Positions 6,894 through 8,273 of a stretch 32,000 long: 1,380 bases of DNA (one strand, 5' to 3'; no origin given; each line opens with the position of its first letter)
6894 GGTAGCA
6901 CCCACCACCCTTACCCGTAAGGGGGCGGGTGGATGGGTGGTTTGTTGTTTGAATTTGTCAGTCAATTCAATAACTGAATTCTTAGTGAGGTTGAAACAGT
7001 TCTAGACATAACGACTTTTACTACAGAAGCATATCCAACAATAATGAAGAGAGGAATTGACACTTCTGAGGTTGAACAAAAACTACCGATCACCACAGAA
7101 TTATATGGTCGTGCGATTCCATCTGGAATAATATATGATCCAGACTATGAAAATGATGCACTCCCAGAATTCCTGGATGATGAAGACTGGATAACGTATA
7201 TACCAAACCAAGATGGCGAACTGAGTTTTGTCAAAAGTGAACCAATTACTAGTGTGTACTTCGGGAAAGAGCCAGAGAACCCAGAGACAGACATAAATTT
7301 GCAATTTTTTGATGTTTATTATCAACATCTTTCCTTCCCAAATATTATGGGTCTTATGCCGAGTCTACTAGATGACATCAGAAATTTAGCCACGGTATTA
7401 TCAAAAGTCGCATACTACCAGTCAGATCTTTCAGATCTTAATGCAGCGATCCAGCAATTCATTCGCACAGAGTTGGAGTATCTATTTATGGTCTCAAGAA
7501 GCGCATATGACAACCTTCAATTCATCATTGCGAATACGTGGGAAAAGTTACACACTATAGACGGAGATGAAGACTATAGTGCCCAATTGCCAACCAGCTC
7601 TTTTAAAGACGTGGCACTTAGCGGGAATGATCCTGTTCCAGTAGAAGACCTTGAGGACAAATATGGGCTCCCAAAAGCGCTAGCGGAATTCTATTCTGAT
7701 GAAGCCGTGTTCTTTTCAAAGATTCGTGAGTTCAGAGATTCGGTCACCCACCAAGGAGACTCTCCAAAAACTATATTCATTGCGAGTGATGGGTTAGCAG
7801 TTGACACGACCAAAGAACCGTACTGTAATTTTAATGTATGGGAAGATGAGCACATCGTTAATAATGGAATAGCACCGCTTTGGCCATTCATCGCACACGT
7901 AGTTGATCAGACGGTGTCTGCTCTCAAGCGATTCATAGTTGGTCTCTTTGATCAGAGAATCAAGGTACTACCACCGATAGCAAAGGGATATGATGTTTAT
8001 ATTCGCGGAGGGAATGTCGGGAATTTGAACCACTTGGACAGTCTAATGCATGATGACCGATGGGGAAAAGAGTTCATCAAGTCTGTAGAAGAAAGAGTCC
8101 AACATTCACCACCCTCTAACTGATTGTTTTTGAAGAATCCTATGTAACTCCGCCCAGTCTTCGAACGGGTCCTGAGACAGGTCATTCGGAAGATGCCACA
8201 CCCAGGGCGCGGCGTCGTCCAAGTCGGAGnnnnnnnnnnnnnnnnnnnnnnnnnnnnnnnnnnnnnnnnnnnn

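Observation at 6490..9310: Low-GC accessory island inside the provirus: candidate novel defence / superinfection-exclusion module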

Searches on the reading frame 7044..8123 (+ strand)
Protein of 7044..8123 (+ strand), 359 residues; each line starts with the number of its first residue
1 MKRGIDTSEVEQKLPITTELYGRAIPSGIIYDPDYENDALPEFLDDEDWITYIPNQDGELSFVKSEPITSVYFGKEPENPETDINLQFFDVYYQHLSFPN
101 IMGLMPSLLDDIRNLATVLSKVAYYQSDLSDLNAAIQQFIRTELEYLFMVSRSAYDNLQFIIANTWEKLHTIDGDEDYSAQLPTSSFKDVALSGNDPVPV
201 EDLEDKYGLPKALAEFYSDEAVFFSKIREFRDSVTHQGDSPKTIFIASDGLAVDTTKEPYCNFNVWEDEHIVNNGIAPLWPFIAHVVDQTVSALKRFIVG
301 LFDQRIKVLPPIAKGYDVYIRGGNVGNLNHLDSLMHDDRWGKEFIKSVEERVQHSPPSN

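Call 3: search_protein_families(library=pfam, proteins=[window:7044-8123:+], max_evalue=0.1)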
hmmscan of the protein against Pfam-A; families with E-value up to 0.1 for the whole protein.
window:7044-8123:+ (359 aa): 0 families

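Call 4: search_protein_families(library=padloc, proteins=[window:7044-8123:+], max_evalue=0.1)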
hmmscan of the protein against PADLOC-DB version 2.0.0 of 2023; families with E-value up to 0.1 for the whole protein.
window:7044-8123:+ (359 aa): 0 families

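Call 5: search_protein_families(library=phrogs, proteins=[window:7044-8123:+], max_evalue=0.1)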
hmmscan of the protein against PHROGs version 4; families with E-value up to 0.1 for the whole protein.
window:7044-8123:+ (359 aa): 0 families

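Call 11: find_homologous_proteins(query=window:7044-8123:+)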
Query window:7044-8123:+ (359 aa): 10 proteins with E <= 0.001 among 1688 candidates.
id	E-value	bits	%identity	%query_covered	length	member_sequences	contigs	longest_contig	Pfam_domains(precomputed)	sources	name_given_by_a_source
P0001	2.9e-170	584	100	72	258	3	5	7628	-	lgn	-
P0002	4.6e-145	502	58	98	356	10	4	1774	-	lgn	-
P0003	2.8e-141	489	58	98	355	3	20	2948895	-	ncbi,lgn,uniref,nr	ncbi:hypothetical protein E6P09_10520 [Haloferax mediterranei ATCC 33500]|uniref:Uncharacterized pro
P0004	5.1e-136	472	56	98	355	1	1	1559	-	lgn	-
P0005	2.7e-133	463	55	98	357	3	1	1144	-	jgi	-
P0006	5.6e-133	462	54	99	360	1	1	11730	-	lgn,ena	-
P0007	8.9e-133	461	54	98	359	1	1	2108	-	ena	-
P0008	1.1e-132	461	55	98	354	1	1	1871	-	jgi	-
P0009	4.0e-126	439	53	99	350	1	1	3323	-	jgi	jgi:hypothetical protein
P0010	1.7e-80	289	41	98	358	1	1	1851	-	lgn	-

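Call 13: find_encoding_contigs(protein=P0003, flank=8000, max_places=4)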
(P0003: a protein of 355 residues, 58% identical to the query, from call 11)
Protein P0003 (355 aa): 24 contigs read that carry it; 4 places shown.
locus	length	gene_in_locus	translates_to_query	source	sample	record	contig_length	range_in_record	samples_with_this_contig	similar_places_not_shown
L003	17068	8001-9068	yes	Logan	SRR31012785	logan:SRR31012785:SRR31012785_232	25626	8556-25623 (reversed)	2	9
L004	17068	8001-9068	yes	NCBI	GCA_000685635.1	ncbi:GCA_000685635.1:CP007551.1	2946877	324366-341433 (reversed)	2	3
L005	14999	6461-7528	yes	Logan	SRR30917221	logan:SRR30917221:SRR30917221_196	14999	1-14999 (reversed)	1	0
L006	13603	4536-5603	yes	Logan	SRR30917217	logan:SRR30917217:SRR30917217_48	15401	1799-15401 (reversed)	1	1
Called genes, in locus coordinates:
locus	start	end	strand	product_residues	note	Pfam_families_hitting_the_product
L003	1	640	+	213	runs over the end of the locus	?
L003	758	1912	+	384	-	PF02771:Acyl-CoA_dh_N, PF02770:Acyl-CoA_dh_M, PF00441:Acyl-CoA_dh_1, PF08028:Acyl-CoA_dh_2, PF22924:ACOX_C_alpha1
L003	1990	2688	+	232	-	PF00702:Hydrolase, PF12710:HAD (weak), PF13419:HAD_2, PF13242:Hydrolase_like (weak)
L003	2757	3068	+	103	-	PF05854:MC1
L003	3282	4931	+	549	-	PF05048:NosD, PF13229:Beta_helix (weak), PF05048:NosD, PF13229:Beta_helix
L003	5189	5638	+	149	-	-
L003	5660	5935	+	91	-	-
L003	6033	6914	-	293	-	PF14347:DUF4399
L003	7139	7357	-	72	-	-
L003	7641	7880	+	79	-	-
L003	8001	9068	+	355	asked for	-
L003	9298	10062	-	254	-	-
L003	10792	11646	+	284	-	PF01040:UbiA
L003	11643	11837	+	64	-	-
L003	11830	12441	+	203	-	PF23365:DUF7090, PF06745:ATPase (weak), PF24336:DUF7504, PF05763:DUF835 (faint)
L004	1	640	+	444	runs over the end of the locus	-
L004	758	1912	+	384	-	PF02771:Acyl-CoA_dh_N, PF02770:Acyl-CoA_dh_M, PF00441:Acyl-CoA_dh_1, PF08028:Acyl-CoA_dh_2, PF22924:ACOX_C_alpha1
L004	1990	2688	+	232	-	PF00702:Hydrolase, PF12710:HAD (weak), PF13419:HAD_2, PF13242:Hydrolase_like (weak)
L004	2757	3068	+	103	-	PF05854:MC1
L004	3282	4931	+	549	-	PF05048:NosD, PF13229:Beta_helix (weak), PF05048:NosD, PF13229:Beta_helix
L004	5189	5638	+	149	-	-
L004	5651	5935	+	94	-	-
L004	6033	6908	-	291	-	PF14347:DUF4399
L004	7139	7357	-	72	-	-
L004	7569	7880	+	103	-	-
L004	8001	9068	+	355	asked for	-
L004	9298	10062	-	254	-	-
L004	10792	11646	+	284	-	PF01040:UbiA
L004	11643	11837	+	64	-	-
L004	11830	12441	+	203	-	PF23365:DUF7090, PF06745:ATPase (weak), PF24336:DUF7504, PF05763:DUF835 (faint)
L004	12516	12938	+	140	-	PF13380:CoA_binding_2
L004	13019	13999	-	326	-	PF00291:PALP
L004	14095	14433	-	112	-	PF19111:DUF5798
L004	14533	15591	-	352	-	PF12679:ABC2_membrane_2, PF12698:ABC2_membrane_3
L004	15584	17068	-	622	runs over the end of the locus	-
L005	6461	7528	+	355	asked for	-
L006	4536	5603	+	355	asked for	-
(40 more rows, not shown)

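Call 14: find_encoding_contigs(protein=P0006, flank=8000, max_places=3)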
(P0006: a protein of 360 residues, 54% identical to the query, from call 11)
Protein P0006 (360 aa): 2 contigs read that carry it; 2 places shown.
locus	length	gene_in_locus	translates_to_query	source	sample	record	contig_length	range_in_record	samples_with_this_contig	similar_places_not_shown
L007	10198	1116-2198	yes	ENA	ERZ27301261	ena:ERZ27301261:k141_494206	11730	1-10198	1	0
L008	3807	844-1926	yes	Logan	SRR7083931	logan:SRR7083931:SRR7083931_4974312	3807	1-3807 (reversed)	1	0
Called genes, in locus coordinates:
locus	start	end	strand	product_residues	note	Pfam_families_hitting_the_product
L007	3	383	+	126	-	?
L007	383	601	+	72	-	-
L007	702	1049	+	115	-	-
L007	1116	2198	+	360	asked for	-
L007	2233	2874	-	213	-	-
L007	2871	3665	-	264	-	-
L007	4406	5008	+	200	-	PF20127:DUF6517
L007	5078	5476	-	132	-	PF02627:CMD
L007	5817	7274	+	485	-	PF03023:MurJ (weak), PF01554:MatE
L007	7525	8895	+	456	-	PF00753:Lactamase_B (weak), PF12706:Lactamase_B_2, PF22505:RNase_J_b_CASP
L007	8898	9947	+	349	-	PF00348:polyprenyl_synt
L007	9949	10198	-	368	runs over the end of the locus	PF01321:Creatinase_N, PF00557:Peptidase_M24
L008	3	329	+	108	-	?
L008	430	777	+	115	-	-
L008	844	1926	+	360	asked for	-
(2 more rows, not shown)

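Call 31: predict_structure(alignment_id=A1)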
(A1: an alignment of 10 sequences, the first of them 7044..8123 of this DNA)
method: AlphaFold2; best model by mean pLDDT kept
length: 359 residues; sequences in the alignment: 10
mean_pLDDT: 71.8   pTM: 0.77
mean pLDDT of the five models: 71.8, 66.8, 64.5, 55.4, 52.5
residues with pLDDT >= 90: 42; 70-90: 178; 50-70: 87; < 50: 52
segments of 3 or more residues with pLDDT < 50: 1-22, 28-40, 171-174, 237-242, 354-359
pLDDT, mean of each block of 10 residues (from residue 1): 39 43 49 40 55 64 64 81 84 74 77 84 69 71 83 90 73 53 86 92 87 92 90 58 64 82 79 76 88 88 61 80 80 65 74 43
secondary structure, 60 per line:
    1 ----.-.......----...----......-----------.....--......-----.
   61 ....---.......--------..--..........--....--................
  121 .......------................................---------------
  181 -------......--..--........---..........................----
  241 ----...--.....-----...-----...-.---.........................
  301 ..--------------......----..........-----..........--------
elements in order: H7-13 H27-30 H42-46 E49-54 E60-64 E68-74 H87-96 H99-102 H105-127 H134-165 H188-191 H200-207 H211-236 E245-247 E250-254 E276-278 H279-302 E317-322 H327-336 H342-351

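Call 36: fold_search(model_id=the predicted structure, library=pdb)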
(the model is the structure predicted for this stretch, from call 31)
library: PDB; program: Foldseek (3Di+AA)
matches with E <= 10: 161; with E <= 0.001: 0
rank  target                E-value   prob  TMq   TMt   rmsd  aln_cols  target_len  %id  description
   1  6qd6_H                7.4e-01  0.06  0.15  0.15  18.6       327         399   10  Molecular scaffolds expand the nanobody toolkit for cryo-EM applications: crystal structure of Mb-cHopQ-Nb207 (released 2019-12-18)
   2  5wqt_B                8.1e-01  0.06  0.12  0.16  16.6       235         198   13  Structure of a protein involved in pyroptosis (released 2017-10-04)
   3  2yb0_A                1.0e+00  0.07  0.14  0.18  18.4       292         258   12  The Crystal Structure of Leishmania major dUTPase in complex deoxyuridine (released 2011-03-16)
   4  8qqu_C                1.1e+00  0.08  0.15  0.12  15.7       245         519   14  Asymetric subunit of E. coli DNA gyrase bound to a linear part of a DNA minicircle (released 2024-04-10)
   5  4k10_B                1.5e+00  0.04  0.12  0.12  18.9       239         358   11  Crystal Structure of Leshmaniasis major Farnesyl diphosphate synthase in complex with 3-FLUORO-1-(2-HYDROXY-2,2-DIPHOS (released 2014-04-02)
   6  9h3j_A                1.5e+00  0.02  0.12  0.05  29.8       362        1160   11  Porcine hemagglutinating encephalomyelitis virus (PHEV) Spike in the closed conformation, apo state (released 2025-08-06)
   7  1ogk_E                1.7e+00  0.05  0.14  0.19  19.4       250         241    9  The crystal structure of Trypanosoma cruzi dUTPase in complex with dUDP (released 2004-01-22)
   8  5nh1                  1.7e+00  0.04  0.11  0.17  15.9       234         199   12  Structure of the C-terminal domain of human Gasdermin D (released 2017-09-20)
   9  8qqs_C                1.8e+00  0.06  0.15  0.12  15.6       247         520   14  E. coli DNA gyrase bound to a linear part of a DNA minicircle (released 2024-04-10)
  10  2cje                  1.8e+00  0.03  0.12  0.15  18.3       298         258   12  THE CRYSTAL STRUCTURE OF A COMPLEX OF Leishmania major DUTPASE WITH SUBSTRATE ANALOGUE DUPNHP (released 2007-04-17)
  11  9e0v_A                1.8e+00  0.02  0.10  0.14  17.9       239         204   12  GSDMD bound to a peptide (released 2025-10-22)
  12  8oyy_A                1.9e+00  0.16  0.26  0.35   8.8       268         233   13  De novo designed soluble GPCR-like fold GLF_32 (released 2023-10-18)
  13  6zqf_UB               1.9e+00  0.03  0.12  0.12  22.3       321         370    9  Cryo-EM structure of the 90S pre-ribosome from Saccharomyces cerevisiae, state Dis-B (Poly-Ala) (released 2020-09-23)
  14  3fal_D                2.0e+00  0.02  0.09  0.12  22.2       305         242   10  humanRXR alpha & mouse LXR alpha complexed with Retenoic acid and GSK2186 (released 2009-04-14)
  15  2yb0_E                2.3e+00  0.04  0.13  0.16  19.5       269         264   11  The Crystal Structure of Leishmania major dUTPase in complex deoxyuridine (released 2011-03-16)
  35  1wwp_A                3.5e+00  0.08  0.17  0.33   8.0       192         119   14  Crystal structure of ttk003001694 from Thermus Thermophilus HB8 (released 2005-07-12)
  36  9bj7_B                3.5e+00  0.07  0.18  0.33  12.9       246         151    9  Crystal structure of the N-terminal truncated AbiV (residues 24-201) (released 2025-08-13)
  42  7bxo_F                3.8e+00  0.20  0.24  0.52   6.3       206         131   11  Crystal structure of the toxin-antitoxin with AMP-PNP (released 2020-09-30)
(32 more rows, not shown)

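Call 39: search_solved_structures(query=A1, max_evalue=10, show_alignments=2)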
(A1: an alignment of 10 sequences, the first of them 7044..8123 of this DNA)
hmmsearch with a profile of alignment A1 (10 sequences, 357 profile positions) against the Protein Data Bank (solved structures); distinct sequences matched with E-value up to 10: 0.

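Call 49: search_protein_representatives(alignment_id=A1)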
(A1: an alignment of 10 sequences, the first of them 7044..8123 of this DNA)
Query: 10 sequences, 357 profile positions. Proteins with E-value up to 0.001 (for the whole library): 575; up to 1e-10: 481; up to 1e-30: 260. The best 150 are listed.
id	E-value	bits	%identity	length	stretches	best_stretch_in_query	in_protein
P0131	2.0e-189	645.6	-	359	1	1-356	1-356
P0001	1.6e-127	442.0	-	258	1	102-355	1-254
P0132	5.4e-121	420.5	-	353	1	1-352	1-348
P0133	9.0e-119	413.2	-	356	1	6-355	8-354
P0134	2.9e-116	404.9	-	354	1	3-347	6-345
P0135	1.4e-112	392.9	-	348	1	4-350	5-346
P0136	1.7e-112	392.6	-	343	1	6-348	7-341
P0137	1.4e-85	304.0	-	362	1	8-350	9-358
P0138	2.4e-84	299.9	-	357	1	6-353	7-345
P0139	4.1e-79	282.7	-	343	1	9-344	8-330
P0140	3.0e-73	263.4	-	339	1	2-341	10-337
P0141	2.3e-71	257.2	-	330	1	40-343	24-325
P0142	7.7e-71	255.5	-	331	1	42-340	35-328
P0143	3.6e-69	250.0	-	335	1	45-345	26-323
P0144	3.3e-68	246.8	-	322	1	40-338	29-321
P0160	6.8e-60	219.5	-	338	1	2-340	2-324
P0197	1.3e-50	188.9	-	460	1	46-322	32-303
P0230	1.4e-47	179.0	-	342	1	11-329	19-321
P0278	1.0e-41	159.7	-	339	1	39-328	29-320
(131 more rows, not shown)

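Call 52: search_protein_families(library=pfam, alignment_id=A3, max_evalue=0.05)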
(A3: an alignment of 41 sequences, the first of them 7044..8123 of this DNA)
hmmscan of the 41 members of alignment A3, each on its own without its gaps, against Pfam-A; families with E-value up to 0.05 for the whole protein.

A. member 1, window:7044-8123:+ (359 aa): 0 families

B. families by the number of members that match (of 41 scanned): 4 families
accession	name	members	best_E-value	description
PF23329.3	EF_HAND_1_PLCG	1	0.0053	PLCG EF-hand motif 1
PF18907.5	DUF5662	1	0.013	Family of unknown function (DUF5662)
PF18730.6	HEPN_Cthe2314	1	0.037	Cthe_2314-like HEPN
PF00152.25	tRNA-synt_2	1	0.047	tRNA synthetases class II (D, K and N)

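Call 53: search_protein_families(library=padloc, alignment_id=A3, max_evalue=0.05)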
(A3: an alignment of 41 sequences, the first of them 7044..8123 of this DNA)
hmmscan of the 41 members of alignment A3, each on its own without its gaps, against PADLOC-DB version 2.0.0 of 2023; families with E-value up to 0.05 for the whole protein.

A. member 1, window:7044-8123:+ (359 aa): 0 families

B. families by the number of members that match (of 41 scanned): 4 families
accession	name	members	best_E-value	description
PDLC03269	MTase_II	1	0.0019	Type II methyltransferase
PDLC00296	PtuA1|PtuA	1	0.017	AAA ATPase domain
PDLC01486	Csm2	1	0.028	CAS-III-D; effector_SS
PDLC01974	CARF_m10--CARF_HEPN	1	0.044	-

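Call 57: find_homologous_proteins(query=A3, max_evalue=0.00001)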
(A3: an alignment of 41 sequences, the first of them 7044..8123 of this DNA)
Query A3 (41 sequences) (359 aa, profile of the alignment): 14 proteins with E <= 0.00001 among 8000 candidates.
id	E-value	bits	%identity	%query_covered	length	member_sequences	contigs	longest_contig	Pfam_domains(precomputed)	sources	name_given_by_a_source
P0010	2.0e-119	417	41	98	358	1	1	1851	-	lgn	-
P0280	4.4e-115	402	42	94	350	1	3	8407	-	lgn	-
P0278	8.7e-110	385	22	83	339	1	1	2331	-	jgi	jgi:hypothetical protein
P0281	5.6e-107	376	23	81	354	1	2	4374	-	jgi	jgi:hypothetical protein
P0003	9.0e-107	375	58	98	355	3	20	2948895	-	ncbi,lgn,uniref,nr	ncbi:hypothetical protein E6P09_10520 [Haloferax mediterranei ATCC 33500]|uniref:Uncharacterized pro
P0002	3.6e-105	370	58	98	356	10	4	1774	-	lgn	-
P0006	9.5e-105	368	54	99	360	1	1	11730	-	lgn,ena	-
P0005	6.2e-104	366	55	98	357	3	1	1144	-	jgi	-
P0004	2.7e-103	364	56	98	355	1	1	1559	-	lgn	-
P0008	3.3e-103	363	55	98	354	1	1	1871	-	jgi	-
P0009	8.9e-99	349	53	99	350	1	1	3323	-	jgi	jgi:hypothetical protein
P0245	1.4e-98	348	28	82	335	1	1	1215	-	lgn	-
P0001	1.1e-81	293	100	72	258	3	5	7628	-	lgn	-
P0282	1.4e-34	138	24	32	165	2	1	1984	-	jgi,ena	-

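Call 59: find_related_loci(query=A1, collection=genome_contigs, flank=7000)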
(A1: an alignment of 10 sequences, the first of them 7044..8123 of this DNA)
Query A1 (359 aa) in genome_contigs; peptide patterns used: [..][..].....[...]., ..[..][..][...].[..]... (x = any residue, [..] = any of these).
21 stretches matched a pattern, but none encodes a relative of the query by tblastn (E <= 1e-3).

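Call 106: find_encoding_contigs(protein=P0280, flank=8000, max_places=3)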
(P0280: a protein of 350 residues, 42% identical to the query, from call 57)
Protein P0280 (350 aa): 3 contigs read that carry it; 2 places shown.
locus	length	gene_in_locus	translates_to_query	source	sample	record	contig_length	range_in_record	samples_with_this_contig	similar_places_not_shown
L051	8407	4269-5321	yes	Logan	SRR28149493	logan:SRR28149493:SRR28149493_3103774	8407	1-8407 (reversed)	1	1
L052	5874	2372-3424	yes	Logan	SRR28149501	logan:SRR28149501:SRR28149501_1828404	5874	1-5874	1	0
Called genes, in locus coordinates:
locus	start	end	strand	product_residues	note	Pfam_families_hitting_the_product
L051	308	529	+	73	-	-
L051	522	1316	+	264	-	-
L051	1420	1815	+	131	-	-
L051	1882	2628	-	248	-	-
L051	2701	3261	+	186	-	-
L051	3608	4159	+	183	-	PF13367:PrsW-protease (faint)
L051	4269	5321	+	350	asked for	-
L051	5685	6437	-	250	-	PF00082:Peptidase_S8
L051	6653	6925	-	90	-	PF26036:Peptidase_inhib_put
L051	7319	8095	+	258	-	-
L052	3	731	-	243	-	?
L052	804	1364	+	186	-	-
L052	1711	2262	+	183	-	PF13367:PrsW-protease (faint)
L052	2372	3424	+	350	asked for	-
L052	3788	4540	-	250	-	PF00082:Peptidase_S8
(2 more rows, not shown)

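Call 107: find_encoding_contigs(protein=P0009, flank=4000, max_places=2)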
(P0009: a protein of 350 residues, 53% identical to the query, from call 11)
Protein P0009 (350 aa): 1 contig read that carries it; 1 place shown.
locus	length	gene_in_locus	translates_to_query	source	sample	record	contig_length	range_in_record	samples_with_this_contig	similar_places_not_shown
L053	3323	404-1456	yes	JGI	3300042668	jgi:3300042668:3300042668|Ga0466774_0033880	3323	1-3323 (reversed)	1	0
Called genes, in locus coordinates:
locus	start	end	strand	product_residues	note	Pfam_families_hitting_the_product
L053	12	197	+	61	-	-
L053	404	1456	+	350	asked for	-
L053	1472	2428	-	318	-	-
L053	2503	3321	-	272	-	?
